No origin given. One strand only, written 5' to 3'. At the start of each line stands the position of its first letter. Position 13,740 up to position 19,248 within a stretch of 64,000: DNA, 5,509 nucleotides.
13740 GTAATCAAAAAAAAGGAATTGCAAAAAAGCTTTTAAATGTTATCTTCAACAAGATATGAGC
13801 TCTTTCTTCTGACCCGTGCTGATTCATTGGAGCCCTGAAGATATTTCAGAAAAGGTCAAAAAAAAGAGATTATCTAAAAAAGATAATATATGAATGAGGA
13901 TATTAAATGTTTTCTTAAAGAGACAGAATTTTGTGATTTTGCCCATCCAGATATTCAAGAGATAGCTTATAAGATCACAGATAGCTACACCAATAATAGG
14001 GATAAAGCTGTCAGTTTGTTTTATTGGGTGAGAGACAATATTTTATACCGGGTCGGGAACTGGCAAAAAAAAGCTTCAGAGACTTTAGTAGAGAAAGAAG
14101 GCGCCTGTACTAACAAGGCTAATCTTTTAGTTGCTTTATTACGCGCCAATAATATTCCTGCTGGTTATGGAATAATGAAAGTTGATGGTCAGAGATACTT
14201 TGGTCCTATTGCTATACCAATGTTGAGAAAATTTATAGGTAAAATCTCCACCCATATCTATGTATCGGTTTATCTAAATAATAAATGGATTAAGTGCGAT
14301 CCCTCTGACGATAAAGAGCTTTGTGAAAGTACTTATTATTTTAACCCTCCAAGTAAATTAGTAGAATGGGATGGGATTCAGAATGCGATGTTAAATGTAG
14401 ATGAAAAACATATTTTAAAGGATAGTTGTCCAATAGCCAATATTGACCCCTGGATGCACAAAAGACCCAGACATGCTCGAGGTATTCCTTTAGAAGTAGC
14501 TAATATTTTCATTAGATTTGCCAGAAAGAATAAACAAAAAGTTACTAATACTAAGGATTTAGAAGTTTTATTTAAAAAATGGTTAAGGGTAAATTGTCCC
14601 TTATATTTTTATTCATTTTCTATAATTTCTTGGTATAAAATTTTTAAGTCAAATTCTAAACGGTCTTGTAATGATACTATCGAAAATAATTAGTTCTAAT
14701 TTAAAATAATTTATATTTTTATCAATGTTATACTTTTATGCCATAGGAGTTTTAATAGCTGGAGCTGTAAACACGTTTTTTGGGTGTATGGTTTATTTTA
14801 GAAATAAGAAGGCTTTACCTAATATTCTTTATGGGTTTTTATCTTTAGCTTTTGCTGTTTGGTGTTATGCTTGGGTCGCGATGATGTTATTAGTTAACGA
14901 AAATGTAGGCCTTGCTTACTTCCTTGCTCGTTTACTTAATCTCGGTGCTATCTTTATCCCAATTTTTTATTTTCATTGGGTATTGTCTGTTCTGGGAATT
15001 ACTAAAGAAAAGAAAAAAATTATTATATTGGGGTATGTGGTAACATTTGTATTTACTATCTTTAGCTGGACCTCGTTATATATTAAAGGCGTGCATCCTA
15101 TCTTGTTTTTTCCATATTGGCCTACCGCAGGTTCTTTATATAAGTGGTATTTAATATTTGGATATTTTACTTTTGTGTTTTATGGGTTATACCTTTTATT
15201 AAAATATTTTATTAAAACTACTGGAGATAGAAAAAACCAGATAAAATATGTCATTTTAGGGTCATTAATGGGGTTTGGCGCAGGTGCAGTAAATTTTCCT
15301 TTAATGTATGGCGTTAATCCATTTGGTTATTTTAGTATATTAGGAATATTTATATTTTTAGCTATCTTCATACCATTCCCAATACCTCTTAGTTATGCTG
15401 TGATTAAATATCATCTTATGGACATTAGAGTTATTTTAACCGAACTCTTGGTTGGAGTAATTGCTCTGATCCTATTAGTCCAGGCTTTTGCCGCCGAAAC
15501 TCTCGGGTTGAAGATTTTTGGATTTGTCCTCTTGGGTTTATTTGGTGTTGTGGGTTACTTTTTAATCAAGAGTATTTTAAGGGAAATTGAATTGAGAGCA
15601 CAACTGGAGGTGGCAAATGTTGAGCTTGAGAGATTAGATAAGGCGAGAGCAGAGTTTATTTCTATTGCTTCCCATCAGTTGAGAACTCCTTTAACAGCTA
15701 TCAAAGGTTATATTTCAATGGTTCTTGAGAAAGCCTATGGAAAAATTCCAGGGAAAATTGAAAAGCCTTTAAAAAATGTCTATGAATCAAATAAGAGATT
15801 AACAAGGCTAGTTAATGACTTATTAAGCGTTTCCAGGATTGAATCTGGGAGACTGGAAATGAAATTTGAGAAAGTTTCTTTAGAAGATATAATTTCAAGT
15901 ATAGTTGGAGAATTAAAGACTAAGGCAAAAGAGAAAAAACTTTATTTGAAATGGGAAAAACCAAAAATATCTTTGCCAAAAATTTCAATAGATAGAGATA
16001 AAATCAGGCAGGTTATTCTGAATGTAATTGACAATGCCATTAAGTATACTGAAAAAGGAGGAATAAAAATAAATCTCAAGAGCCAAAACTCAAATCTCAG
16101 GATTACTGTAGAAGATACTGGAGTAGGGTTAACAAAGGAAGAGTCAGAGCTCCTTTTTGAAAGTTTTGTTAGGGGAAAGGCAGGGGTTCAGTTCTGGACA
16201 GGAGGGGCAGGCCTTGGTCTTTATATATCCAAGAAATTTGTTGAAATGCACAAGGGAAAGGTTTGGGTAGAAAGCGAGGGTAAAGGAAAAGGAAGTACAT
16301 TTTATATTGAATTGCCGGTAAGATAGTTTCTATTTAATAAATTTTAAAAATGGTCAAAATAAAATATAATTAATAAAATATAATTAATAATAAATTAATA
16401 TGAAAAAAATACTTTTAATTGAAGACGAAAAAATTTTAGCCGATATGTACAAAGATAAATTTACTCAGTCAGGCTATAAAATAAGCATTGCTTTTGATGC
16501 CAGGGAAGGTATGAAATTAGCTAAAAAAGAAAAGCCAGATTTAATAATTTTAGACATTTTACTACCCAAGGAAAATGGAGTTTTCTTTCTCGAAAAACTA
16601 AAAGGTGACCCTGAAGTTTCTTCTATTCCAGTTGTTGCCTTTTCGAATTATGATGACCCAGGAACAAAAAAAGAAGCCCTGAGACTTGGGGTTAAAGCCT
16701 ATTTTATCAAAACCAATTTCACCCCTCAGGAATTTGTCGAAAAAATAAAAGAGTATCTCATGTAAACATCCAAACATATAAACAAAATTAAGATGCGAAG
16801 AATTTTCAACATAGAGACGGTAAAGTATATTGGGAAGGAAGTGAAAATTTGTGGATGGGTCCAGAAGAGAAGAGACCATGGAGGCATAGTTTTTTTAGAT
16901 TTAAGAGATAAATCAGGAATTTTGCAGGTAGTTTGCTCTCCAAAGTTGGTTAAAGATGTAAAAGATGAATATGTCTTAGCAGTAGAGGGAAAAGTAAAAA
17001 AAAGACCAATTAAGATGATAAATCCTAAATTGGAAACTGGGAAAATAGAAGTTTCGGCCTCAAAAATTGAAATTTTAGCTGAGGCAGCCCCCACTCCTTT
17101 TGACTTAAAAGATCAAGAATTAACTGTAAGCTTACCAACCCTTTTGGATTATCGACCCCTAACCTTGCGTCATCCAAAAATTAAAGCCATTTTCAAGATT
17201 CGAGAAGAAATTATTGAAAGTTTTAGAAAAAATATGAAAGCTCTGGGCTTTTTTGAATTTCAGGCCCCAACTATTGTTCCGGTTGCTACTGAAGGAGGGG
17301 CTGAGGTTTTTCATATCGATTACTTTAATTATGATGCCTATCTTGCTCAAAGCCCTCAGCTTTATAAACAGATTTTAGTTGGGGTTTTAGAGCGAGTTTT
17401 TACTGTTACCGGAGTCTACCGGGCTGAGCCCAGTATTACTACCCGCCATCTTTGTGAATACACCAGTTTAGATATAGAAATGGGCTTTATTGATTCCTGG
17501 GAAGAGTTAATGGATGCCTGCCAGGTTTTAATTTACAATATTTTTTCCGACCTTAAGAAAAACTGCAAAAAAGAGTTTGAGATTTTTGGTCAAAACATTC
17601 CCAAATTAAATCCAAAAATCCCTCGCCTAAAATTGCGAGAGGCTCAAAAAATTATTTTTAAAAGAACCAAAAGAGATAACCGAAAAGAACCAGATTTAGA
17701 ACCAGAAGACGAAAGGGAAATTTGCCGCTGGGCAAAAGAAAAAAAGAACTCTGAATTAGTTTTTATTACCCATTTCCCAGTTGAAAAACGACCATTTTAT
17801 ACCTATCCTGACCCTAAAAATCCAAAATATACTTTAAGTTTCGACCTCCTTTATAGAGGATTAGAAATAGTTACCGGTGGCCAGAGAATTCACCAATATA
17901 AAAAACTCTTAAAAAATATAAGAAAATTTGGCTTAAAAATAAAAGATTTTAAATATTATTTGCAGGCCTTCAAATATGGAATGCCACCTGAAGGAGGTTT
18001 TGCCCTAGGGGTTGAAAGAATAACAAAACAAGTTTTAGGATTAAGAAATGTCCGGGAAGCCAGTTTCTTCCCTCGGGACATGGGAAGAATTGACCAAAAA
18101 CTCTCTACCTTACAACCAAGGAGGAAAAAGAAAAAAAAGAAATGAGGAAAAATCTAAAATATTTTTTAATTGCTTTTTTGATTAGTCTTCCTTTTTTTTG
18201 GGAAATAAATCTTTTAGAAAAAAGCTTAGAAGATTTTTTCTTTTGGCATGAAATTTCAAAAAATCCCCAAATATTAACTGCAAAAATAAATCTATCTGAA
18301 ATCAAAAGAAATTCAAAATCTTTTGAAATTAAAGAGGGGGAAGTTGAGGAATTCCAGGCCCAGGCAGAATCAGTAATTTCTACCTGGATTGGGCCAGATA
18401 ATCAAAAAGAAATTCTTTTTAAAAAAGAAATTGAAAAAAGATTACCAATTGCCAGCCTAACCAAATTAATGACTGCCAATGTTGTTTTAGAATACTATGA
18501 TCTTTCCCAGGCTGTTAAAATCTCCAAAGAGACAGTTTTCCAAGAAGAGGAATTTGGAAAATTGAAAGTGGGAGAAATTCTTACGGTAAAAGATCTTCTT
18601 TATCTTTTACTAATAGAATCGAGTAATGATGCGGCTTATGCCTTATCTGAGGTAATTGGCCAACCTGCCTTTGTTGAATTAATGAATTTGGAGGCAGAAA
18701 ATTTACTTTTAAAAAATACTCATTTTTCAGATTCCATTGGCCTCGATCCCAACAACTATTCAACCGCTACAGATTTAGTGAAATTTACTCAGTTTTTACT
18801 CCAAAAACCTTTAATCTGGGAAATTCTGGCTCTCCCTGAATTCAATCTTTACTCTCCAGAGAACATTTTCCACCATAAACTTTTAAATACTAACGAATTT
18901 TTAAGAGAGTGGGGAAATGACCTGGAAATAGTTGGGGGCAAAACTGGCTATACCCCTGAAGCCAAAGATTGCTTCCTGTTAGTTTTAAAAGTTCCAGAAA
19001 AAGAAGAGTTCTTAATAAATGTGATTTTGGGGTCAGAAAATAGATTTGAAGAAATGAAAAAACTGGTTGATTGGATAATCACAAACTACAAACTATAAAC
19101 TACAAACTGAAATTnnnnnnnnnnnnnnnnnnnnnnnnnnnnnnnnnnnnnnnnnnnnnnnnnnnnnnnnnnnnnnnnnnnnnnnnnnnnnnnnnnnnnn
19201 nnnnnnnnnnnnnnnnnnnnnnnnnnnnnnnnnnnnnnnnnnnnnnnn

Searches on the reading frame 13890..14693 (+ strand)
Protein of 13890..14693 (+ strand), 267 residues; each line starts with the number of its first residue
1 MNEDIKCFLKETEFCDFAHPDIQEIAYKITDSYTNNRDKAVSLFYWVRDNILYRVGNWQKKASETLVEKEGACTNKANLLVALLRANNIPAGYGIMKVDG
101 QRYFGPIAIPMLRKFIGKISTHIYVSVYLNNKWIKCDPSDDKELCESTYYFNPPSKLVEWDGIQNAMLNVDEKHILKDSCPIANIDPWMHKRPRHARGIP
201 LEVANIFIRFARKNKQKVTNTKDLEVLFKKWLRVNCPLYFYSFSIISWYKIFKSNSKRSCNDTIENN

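Call 72: search_protein_families(library=pfam, proteins=[window:13890-14693:+], max_evalue=0.001)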
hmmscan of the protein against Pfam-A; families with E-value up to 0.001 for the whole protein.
window:13890-14693:+ (267 aa): 2 families
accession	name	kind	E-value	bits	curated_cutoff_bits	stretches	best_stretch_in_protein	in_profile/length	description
PF01841.26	Transglut_core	-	1.1e-18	67.9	23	1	24-138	2-108/108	Transglutaminase-like superfamily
PF04473.18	DUF553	-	0.0009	19.2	20.5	0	22-93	3-84/140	Transglutaminase-like domain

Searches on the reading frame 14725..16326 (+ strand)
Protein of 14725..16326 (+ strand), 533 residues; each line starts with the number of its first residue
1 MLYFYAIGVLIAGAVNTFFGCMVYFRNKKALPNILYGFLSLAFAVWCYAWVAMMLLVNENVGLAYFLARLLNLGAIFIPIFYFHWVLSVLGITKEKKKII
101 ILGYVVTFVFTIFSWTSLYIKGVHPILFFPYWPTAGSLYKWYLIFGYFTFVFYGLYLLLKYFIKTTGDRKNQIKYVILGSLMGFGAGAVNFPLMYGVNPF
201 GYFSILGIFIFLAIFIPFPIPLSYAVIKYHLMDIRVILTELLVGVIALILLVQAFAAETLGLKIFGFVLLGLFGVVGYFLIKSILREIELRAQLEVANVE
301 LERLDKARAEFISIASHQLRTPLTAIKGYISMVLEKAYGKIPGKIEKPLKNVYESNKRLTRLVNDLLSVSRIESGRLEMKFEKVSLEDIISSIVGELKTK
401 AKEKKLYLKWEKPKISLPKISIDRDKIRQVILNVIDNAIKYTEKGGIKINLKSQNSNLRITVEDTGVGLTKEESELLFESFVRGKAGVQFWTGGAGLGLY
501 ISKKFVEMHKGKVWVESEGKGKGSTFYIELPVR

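Call 72: search_protein_families(library=pfam, proteins=[window:14725-16326:+], max_evalue=0.001)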
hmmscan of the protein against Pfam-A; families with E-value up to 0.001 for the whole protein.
window:14725-16326:+ (533 aa): 3 families
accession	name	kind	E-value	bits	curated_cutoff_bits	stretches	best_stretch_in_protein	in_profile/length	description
PF02518.31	HATPase_c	-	1.1e-27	97.2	26.4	1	423-532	2-109/111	Histidine kinase-, DNA gyrase B-, and HSP90-like ATPase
PF00512.31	HisKA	-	9.8e-17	61.2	26.9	1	307-375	1-66/66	His Kinase A (phospho-acceptor) domain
PF16927.11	HisKA_7TM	-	7.1e-10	39.5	28.6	1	10-234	3-222/224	N-terminal 7TM region of histidine kinase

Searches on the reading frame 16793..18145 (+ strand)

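Call 72: search_protein_families(library=pfam, proteins=[window:16793-18145:+], max_evalue=0.001)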
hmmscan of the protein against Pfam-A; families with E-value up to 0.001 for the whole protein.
window:16793-18145:+ (450 aa): 2 families
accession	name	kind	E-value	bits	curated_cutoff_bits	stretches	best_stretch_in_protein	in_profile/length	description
PF00152.25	tRNA-synt_2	-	3.4e-80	269.8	25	1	116-429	4-307/308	tRNA synthetases class II (D, K and N)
PF01336.31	tRNA_anti-codon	-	3.9e-18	65.6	27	1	17-95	1-75/75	OB-fold nucleic acid binding domain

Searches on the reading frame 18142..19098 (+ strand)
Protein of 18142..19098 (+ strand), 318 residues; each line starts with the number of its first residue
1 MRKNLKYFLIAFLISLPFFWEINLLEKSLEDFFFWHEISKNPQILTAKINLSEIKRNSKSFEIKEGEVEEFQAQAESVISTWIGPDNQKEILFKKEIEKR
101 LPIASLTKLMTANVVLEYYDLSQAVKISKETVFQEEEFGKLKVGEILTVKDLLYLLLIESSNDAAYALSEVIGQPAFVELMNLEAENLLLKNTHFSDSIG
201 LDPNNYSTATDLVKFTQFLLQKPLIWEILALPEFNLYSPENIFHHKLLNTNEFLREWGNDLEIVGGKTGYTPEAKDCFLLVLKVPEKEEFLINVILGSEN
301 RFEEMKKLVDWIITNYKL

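Call 72: search_protein_families(library=pfam, proteins=[window:18142-19098:+], max_evalue=0.001)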
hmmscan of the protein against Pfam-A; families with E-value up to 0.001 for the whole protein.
window:18142-19098:+ (318 aa): 2 families
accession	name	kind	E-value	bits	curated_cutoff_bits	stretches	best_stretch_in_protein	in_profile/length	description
PF00768.25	Peptidase_S11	-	8.2e-38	130.7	27.6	1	86-299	20-238/239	D-alanyl-D-alanine carboxypeptidase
PF13354.11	Beta-lactamase2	-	4.8e-08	33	22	1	93-222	13-149/214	Beta-lactamase enzyme family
